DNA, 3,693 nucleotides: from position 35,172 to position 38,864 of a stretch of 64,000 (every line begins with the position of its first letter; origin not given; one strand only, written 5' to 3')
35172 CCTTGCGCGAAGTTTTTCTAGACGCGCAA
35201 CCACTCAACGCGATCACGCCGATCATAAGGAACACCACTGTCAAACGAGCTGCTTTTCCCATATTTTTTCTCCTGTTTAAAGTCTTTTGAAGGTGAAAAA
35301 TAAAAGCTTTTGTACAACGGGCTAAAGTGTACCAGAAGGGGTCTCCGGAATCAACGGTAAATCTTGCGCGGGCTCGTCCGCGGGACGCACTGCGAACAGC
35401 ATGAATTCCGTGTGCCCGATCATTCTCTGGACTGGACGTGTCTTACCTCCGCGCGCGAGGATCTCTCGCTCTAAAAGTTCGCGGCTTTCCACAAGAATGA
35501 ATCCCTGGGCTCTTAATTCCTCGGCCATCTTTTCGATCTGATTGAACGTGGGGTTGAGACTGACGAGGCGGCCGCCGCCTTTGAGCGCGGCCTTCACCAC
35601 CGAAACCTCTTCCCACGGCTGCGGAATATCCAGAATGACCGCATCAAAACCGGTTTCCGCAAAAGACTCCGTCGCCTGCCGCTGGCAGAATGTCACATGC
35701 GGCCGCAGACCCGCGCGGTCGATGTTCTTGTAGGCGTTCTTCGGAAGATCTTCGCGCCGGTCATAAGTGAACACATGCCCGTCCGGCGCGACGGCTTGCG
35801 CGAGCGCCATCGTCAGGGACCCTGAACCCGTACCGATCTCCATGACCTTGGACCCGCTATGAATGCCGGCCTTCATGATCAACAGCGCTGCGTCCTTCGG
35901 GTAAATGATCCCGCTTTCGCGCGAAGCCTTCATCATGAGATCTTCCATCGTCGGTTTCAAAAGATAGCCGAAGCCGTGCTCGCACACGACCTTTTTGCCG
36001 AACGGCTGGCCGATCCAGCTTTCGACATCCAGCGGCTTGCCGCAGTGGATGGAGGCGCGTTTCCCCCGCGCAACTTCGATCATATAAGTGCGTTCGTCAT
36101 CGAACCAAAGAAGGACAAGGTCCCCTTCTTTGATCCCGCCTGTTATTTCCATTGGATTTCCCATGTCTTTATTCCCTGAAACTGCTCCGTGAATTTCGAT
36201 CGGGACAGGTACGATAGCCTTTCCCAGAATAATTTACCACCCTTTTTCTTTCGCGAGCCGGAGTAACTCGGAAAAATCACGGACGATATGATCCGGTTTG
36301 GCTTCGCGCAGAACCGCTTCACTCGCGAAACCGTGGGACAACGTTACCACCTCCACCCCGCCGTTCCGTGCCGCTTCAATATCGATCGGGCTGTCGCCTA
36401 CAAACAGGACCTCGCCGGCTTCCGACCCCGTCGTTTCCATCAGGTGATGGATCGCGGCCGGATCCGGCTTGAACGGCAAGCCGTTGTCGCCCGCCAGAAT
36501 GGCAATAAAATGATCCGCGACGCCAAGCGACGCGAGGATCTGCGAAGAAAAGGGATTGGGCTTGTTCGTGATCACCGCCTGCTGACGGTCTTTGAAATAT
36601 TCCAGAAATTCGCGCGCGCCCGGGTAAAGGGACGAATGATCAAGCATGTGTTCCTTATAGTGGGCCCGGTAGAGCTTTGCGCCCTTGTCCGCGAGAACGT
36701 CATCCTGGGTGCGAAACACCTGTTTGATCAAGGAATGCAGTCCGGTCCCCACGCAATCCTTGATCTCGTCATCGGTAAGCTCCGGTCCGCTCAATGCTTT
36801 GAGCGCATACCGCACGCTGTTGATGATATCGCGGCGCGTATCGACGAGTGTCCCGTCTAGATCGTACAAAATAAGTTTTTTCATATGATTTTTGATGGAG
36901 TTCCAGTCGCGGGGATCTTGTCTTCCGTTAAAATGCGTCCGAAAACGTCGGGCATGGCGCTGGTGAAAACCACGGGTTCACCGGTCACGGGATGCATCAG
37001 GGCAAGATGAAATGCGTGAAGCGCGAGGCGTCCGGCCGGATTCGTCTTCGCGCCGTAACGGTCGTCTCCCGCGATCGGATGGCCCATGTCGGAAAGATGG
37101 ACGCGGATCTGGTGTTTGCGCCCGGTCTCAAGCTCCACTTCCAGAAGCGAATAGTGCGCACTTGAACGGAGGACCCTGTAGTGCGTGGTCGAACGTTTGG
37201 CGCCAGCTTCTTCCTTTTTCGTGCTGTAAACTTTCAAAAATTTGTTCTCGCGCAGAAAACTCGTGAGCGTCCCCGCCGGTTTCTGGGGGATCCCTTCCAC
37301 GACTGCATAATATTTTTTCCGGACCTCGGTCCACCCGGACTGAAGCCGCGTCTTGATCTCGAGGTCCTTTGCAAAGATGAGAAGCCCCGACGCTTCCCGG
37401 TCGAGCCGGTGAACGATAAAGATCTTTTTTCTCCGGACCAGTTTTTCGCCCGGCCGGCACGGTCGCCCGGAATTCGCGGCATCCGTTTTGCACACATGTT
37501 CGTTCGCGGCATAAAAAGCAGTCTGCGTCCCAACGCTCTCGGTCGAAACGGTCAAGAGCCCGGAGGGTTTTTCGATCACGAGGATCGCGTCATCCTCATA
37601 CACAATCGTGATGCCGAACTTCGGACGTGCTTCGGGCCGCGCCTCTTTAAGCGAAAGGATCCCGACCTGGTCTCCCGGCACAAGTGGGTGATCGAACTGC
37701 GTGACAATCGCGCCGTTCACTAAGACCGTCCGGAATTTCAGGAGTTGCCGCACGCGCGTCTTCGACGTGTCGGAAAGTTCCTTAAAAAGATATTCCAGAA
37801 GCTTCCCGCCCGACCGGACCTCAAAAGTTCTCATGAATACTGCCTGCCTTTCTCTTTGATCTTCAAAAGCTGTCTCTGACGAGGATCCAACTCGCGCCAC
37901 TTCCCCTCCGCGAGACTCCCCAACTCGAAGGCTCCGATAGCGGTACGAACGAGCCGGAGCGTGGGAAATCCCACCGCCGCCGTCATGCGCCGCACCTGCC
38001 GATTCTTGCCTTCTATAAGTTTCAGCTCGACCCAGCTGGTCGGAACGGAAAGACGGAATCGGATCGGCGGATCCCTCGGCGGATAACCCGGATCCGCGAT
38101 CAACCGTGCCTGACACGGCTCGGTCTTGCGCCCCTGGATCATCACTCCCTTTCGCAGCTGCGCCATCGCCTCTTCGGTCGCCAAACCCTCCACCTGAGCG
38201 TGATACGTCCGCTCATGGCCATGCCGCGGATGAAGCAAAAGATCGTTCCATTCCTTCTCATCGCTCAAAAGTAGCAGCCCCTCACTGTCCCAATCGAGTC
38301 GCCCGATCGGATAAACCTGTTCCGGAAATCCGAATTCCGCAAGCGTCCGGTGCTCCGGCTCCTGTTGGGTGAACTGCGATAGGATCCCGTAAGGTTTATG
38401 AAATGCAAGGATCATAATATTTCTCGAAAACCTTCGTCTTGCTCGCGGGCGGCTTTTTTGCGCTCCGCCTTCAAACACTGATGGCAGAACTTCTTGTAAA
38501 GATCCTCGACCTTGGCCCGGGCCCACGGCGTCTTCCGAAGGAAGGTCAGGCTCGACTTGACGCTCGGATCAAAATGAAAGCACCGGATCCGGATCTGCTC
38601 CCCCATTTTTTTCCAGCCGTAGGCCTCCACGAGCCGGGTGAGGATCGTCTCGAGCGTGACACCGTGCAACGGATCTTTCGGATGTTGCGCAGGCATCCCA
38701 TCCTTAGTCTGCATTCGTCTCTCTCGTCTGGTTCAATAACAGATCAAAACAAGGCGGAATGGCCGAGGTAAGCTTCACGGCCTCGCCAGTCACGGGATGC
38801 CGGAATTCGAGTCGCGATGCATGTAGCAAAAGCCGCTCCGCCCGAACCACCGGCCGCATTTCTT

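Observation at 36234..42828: Operon coupling an AddA-like helicase-nuclease (no AddB partner) to three pseudouridine synthases, a DUF2132 protein and an HAD phosphatase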

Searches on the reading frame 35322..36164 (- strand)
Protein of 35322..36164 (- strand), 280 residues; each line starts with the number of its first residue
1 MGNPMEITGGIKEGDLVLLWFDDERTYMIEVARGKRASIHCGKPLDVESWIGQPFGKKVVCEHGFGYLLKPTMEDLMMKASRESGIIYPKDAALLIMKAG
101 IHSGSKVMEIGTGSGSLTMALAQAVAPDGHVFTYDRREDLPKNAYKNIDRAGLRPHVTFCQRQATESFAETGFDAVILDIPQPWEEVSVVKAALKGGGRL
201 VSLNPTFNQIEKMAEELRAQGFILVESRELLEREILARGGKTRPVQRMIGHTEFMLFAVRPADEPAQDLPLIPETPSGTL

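Call 4: search_protein_families(library=pfam, proteins=[window:35322-36164:-], max_evalue=0.01)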
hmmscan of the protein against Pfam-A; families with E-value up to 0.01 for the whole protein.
window:35322-36164:- (280 aa): 12 families
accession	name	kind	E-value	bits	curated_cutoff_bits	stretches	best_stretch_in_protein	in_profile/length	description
PF08704.16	GCD14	-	4.4e-36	125.3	26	1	64-238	1-180/247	tRNA methyltransferase complex GCD14 subunit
PF13847.12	Methyltransf_31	-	2.2e-12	47.3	27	1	101-216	1-125/145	Methyltransferase domain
PF01135.25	PCMT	-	2.8e-09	37.5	20.3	1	75-201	45-170/210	Protein-L-isoaspartate(D-aspartate) O-methyltransferase (PCMT)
PF13649.12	Methyltransf_25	-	9.7e-08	33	27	1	107-178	1-70/97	Methyltransferase domain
PF13578.12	Methyltransf_24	-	5.7e-06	27.6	26.3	1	109-187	2-83/105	Methyltransferase domain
PF01596.23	Methyltransf_3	-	6.2e-06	26.1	22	1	87-167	28-108/204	O-methyltransferase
PF01209.24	Ubie_methyltran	-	3.5e-05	23.7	20.1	1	99-204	43-153/233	ubiE/COQ5 methyltransferase family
PF02390.23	Methyltransf_4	-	4.1e-05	23.5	24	1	106-191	4-91/173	Putative methyltransferase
PF08241.18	Methyltransf_11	-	0.00044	21.3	21.2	1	109-178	2-66/95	Methyltransferase domain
PF08242.18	Methyltransf_12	-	0.00059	21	30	1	108-178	1-71/98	Methyltransferase domain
PF01189.24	Methyltr_RsmB-F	-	0.001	19.2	27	1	104-181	9-88/199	16S rRNA methyltransferase RsmB/F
PF05175.20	MTS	-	0.0066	16.5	23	0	101-179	29-105/170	Methyltransferase small domain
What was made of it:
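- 35322..36164 (-): trmI, tRNA (adenine-N1)-methyltransferase (280 aa). GCD14 at 4.4e-36 (call 4).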

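Call 5: search_protein_families(library=ncbifam, proteins=[window:35322-36164:-], max_evalue=0.001)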
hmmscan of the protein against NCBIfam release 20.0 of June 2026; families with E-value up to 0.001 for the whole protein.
window:35322-36164:- (280 aa): 25 families
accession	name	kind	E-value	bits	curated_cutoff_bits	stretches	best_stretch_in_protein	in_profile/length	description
NF001453.0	PRK00312.1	equivalog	4.6e-12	46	188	1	86-202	63-175/217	protein-L-isoaspartate(D-aspartate) O-methyltransferase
TIGR02469.1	CbiT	equivalog_domain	1.6e-09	38.1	78.3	1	93-180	9-96/124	precorrin-6Y C5,15-methyltransferase (decarboxylating) subunit CbiT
NF043040.1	corrin_prot_MT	hypoth_equivalog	4.6e-09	36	180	1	99-178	37-116/216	corrinoid protein-associated methyltransferase CpaM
TIGR04364.1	methyltran_FxLD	equivalog_domain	4.6e-09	35.8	320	1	89-201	68-178/394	methyltransferase, FxLD system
TIGR03534.1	RF_mod_PrmC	equivalog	5.4e-09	35.9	199.1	1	104-177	89-161/253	peptide chain release factor N(5)-glutamine methyltransferase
TIGR00080.1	pimt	equivalog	1.3e-07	31.7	159.05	1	100-201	74-174/216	protein-L-isoaspartate O-methyltransferase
NF010549.0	PRK13942.1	equivalog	1.8e-07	30.9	282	1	93-201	67-174/215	protein-L-isoaspartate O-methyltransferase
NF001240.0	PRK00216.1-1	equivalog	3.1e-07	29.7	378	1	94-203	54-169/251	bifunctional demethylmenaquinone methyltransferase/2-methoxy-6-polyprenyl-1,4-benzoquinol methylase UbiE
NF001556.0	PRK00377.1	equivalog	6.1e-07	29.4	238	1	93-250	30-186/198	cobalt-precorrin-6Y C(15)-methyltransferase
NF052510.1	methyltran_MpqE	exception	8.6e-07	28.6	335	1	98-204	41-153/234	methyl-plastoquinone biosynthesis methyltransferase MpqE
NF010550.0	PRK13943.1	equivalog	2.9e-06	26.6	359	1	89-201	66-177/322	protein-L-isoaspartate O-methyltransferase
TIGR04188.1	methyltr_grsp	subfamily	5.1e-06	26.1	380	1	95-160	99-163/363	ATP-grasp peptide maturase system methyltransferase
TIGR00536.1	hemK_fam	subfamily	1.1e-05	24.6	115.5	1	105-176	116-186/286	HemK family protein methyltransferase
NF005640.0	PRK07402.1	equivalog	1.6e-05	24.5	219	1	94-217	34-158/200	precorrin-6Y C5,15-methyltransferase subunit CbiT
NF047649.1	MTase_UXPK_star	exception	2.2e-05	23.6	460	1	101-178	75-152/283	methyltransferase/UXPK-star double selenoprotein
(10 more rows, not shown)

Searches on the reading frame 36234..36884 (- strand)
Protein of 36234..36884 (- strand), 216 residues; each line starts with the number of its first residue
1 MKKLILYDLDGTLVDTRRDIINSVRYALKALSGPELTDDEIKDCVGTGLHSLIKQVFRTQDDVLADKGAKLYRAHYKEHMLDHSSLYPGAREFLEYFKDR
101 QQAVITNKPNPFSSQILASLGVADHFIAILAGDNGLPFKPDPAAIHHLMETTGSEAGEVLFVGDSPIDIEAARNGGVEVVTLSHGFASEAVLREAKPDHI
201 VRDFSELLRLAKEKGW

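Call 4: search_protein_families(library=pfam, proteins=[window:36234-36884:-], max_evalue=0.01)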
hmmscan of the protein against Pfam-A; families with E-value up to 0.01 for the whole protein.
window:36234-36884:- (216 aa): 6 families
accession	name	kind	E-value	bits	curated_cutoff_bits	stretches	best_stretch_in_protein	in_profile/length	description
PF13419.12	HAD_2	-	4.7e-36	125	23.8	1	5-180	1-176/178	Haloacid dehalogenase-like hydrolase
PF00702.32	Hydrolase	-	9.1e-26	91.9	26.4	1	3-176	2-191/191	haloacid dehalogenase-like hydrolase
PF13242.12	Hydrolase_like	-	4.2e-11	43.1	22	1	139-207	4-75/75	HAD-hyrolase-like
PF12710.13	HAD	-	1.5e-10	42.3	27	1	5-173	1-189/189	haloacid dehalogenase-like hydrolase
PF08282.18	Hydrolase_3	-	0.002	18.3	20.9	0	5-58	1-50/255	haloacid dehalogenase-like hydrolase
PF13344.12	Hydrolase_6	-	0.0055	17.2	27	0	83-120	12-51/101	Haloacid dehalogenase-like hydrolase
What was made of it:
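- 36234..36884 (-): HAD-IA hydrolase resembling phosphoglycolate phosphatase (216 aa). It is the conserved downstream neighbour of addA. HAD_2 at 4.7e-36 (call 4).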

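Call 5: search_protein_families(library=ncbifam, proteins=[window:36234-36884:-], max_evalue=0.001)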
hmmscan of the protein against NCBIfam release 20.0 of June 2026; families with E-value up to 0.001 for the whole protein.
window:36234-36884:- (216 aa): 38 families (the best 25 are shown)
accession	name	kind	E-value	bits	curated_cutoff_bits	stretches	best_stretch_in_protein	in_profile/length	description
NF009695.0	PRK13222.1-2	equivalog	8.6e-50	169.3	225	1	2-212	6-223/226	phosphoglycolate phosphatase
TIGR01449.2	PGP_bact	equivalog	9.2e-38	129.9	180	1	5-209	1-211/213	phosphoglycolate phosphatase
NF009697.0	PRK13222.1-4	equivalog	1.9e-37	128.8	327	1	5-210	10-221/232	phosphoglycolate phosphatase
NF009698.0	PRK13223.1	equivalog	4.7e-33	114.5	466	1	2-209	13-227/272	phosphoglycolate phosphatase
NF009804.0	PRK13288.1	equivalog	8.2e-28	97.3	218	1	4-213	5-212/215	pyrophosphatase PpaX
NF009694.0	PRK13222.1-1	equivalog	4.4e-26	91.7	415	1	70-208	96-236/252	phosphoglycolate phosphatase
NF009696.0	PRK13222.1-3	equivalog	7e-22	78.2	359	1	3-187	4-191/223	N-acetylmuramic acid 6-phosphate phosphatase MupP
NF009700.0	PRK13226.1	equivalog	2.8e-17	63.2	342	1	3-188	13-200/229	phosphoglycolate phosphatase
TIGR03351.1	PhnX-like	hypoth_equivalog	1.7e-16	60.8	218.9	1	3-210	2-218/220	phosphonatase-like hydrolase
TIGR02253.1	CTE7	subfamily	1.4e-15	57.7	169.75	1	3-208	3-221/221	TIGR02253 family HAD-type hydrolase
TIGR01454.1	AHBA_synth_RP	hypoth_equivalog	3.4e-15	56.2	246.65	1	6-211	2-203/205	AHBA synthesis associated protein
TIGR01509.1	HAD-SF-IA-v3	subfamily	7.3e-15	55.5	29.4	1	65-180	44-152/154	HAD-IA family hydrolase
TIGR02254.1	YjjG_YfnB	equivalog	1.1e-14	54.4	159.9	1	64-208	78-220/223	YjjG family noncanonical pyrimidine nucleotidase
TIGR01428.1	HAD_type_II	equivalog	1.6e-11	44.6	125.4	1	81-180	87-188/197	haloacid dehalogenase type II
TIGR01549.1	HAD-SF-IA-v1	subfamily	3.9e-11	43.6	23.3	1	82-176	59-149/149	HAD-IA family hydrolase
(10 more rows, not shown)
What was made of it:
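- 36234..36884 (-): NF009695 phosphoglycolate phosphatase at 169 bits, below the cutoff of 225 (call 5).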

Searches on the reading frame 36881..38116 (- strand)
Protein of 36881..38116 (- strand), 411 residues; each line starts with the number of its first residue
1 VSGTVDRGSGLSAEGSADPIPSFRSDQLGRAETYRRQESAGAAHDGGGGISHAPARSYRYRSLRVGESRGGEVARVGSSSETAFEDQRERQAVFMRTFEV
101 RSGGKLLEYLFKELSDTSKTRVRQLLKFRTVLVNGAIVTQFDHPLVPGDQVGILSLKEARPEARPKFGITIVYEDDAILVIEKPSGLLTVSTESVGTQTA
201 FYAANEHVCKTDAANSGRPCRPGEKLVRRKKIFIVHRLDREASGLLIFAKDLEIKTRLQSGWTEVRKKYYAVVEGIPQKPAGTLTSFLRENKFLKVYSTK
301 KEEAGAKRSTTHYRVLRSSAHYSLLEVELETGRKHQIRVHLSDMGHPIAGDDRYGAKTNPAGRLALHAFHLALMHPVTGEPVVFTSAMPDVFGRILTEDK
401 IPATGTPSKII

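Call 4: search_protein_families(library=pfam, proteins=[window:36881-38116:-], max_evalue=0.01)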
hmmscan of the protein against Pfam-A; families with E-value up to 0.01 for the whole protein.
window:36881-38116:- (411 aa): 1 family
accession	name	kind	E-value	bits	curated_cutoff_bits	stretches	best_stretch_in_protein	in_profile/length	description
PF00849.27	PseudoU_synth_2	-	3.6e-31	108.9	26.8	1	178-342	2-151/152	RNA pseudouridylate synthase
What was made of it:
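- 36881..37834 (-): RluA-family pseudouridine synthase with an S4-like N-terminus (RluD/C-like, 317 aa). Last gene of the insert. PseudoU_synth_2 at 3.6e-31 (call 4).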

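Call 5: search_protein_families(library=ncbifam, proteins=[window:36881-38116:-], max_evalue=0.001)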
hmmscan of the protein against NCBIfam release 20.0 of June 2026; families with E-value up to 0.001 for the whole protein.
window:36881-38116:- (411 aa): 9 families
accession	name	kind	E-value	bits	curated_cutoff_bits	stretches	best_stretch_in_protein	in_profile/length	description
TIGR00005.1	rluA_subfam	subfamily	3.5e-56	190.7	192.7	1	102-396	4-294/298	RluA family pseudouridine synthase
NF008385.0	PRK11180.1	equivalog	1.2e-35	123.5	351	1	103-394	17-307/325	23S rRNA pseudouridine(1911/1915/1917) synthase RluD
NF008321.0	PRK11112.1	equivalog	3.5e-28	98.6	328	1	230-397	45-232/257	tRNA pseudouridine(65) synthase TruC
NF008249.0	PRK11025.1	equivalog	5.2e-26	91.3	378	1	103-397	19-311/317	23S rRNA pseudouridine(955/2504/2580) synthase RluC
NF007543.0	PRK10158.1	equivalog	7.8e-21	74.7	286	1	234-386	59-215/219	bifunctional tRNA pseudouridine(32) synthase/23S rRNA pseudouridine(746) synthase RluA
TIGR01621.1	RluA-like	hypoth_equivalog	1.6e-17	63.4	222.3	1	229-373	41-183/217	TIGR01621 family pseudouridine synthase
TIGR00093.1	TIGR00093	subfamily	8e-10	38.7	109.3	1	224-349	24-136/161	pseudouridine synthase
NF008487.1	PRK11394.1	equivalog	5.4e-06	26.1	284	1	227-354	56-186/206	23S rRNA pseudouridine(2457) synthase RluE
NF007976.1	PRK10700.1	equivalog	0.00022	20.4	290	1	191-273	62-144/291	23S rRNA pseudouridine(2605) synthase RluB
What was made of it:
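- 36881..37834 (-): TIGR00005 at 190.7 bits, covering model positions 4-294 of 298 (call 5).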

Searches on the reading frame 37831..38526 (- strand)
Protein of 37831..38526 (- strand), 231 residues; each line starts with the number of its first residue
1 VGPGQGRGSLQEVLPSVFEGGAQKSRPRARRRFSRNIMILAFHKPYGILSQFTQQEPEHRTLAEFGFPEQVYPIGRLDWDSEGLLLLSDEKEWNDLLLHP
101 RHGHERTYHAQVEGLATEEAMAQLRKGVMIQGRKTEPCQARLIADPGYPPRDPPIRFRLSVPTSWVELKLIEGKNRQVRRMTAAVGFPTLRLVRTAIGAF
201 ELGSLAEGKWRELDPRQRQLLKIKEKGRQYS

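Call 4: search_protein_families(library=pfam, proteins=[window:37831-38526:-], max_evalue=0.01)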
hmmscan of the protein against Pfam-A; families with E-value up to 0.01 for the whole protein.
window:37831-38526:- (231 aa): 1 family
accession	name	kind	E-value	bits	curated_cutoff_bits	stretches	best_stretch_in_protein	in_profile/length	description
PF00849.27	PseudoU_synth_2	-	2e-19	70.8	26.8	1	40-184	3-152/152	RNA pseudouridylate synthase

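Call 5: search_protein_families(library=ncbifam, proteins=[window:37831-38526:-], max_evalue=0.001)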
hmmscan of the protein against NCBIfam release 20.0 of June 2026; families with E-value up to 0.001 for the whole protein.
window:37831-38526:- (231 aa): 6 families
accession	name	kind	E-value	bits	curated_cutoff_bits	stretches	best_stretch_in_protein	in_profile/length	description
NF008487.1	PRK11394.1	equivalog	4.4e-50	170.1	284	1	30-212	21-203/206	23S rRNA pseudouridine(2457) synthase RluE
TIGR00093.1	TIGR00093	subfamily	2.3e-49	167.3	109.3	1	43-214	1-160/161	pseudouridine synthase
NF007784.0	PRK10475.1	equivalog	1.2e-22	80.2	318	1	34-223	64-235/290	23S rRNA pseudouridine(2604) synthase RluF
NF008097.0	PRK10839.1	equivalog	4.1e-18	65.9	275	2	42-138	65-164/232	16S rRNA pseudouridine(516) synthase RsuA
NF007976.1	PRK10700.1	equivalog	1.2e-16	60.7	290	1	38-221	68-240/291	23S rRNA pseudouridine(2605) synthase RluB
TIGR00005.1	rluA_subfam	subfamily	0.00064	19.1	192.7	0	39-189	82-237/298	RluA family pseudouridine synthase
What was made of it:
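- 37831..38415 (-): RsuA/RluB/E/F-family pseudouridine synthase without an S4 domain (RluE-like, 194 aa). The RluE equivalog scores 170 bits, below its cutoff of 284 (call 5).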

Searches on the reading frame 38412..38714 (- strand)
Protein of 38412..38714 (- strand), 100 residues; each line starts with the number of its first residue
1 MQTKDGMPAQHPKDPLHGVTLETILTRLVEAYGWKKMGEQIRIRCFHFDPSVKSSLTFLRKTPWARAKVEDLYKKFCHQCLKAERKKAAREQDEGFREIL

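Call 4: search_protein_families(library=pfam, proteins=[window:38412-38714:-], max_evalue=0.01)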
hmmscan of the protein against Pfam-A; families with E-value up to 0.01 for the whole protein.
window:38412-38714:- (100 aa): 1 family
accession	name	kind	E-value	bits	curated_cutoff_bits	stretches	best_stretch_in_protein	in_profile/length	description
PF09905.14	VF530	-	6.9e-34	116.3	27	1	13-73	2-62/63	DNA-binding protein VF530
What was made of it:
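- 38412..38714 (-): VF530/DUF2132 small protein (94-100 aa), predicted to bind nucleic acid, function unknown. PF09905 at 6.9e-34 (call 4).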

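Call 5: search_protein_families(library=ncbifam, proteins=[window:38412-38714:-], max_evalue=0.001)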
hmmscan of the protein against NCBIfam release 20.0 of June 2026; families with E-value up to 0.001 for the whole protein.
window:38412-38714:- (100 aa): 0 families

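Call 56: search_protein_representatives(protein=window:38412-38714:-)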
Query: 100 residues. Proteins with E-value up to 0.001 (for the whole library): 1470; up to 1e-10: 927; up to 1e-30: 0. The best 150 are listed.
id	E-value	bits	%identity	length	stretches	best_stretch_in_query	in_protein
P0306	4.4e-28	113.5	75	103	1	7-74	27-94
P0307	9.8e-27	109.1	71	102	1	11-79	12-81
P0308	1.7e-26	108.4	69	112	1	7-73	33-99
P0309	1.8e-26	108.3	70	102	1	5-74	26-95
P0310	8.8e-26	106.1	69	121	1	7-76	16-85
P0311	1.1e-25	105.8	64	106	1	4-75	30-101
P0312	1.5e-25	105.3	69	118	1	7-73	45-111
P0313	1.5e-25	105.3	67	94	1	6-74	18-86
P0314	1.9e-25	105.0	69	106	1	6-75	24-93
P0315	2.7e-25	104.5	73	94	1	10-75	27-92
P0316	2.8e-25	104.5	71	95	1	12-76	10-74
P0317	3.5e-25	104.2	64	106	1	7-76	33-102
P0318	3.7e-25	104.1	68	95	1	10-74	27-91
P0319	4.1e-25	103.9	67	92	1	7-76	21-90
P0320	5.7e-25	103.5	70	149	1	7-73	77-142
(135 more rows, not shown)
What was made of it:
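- On Functionally coupled operon (helicase-nuclease + pseudouridine synthases): The best 150 of 1470 VF530 representative homologues are 76-179 aa stand-alone proteins (call 56).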
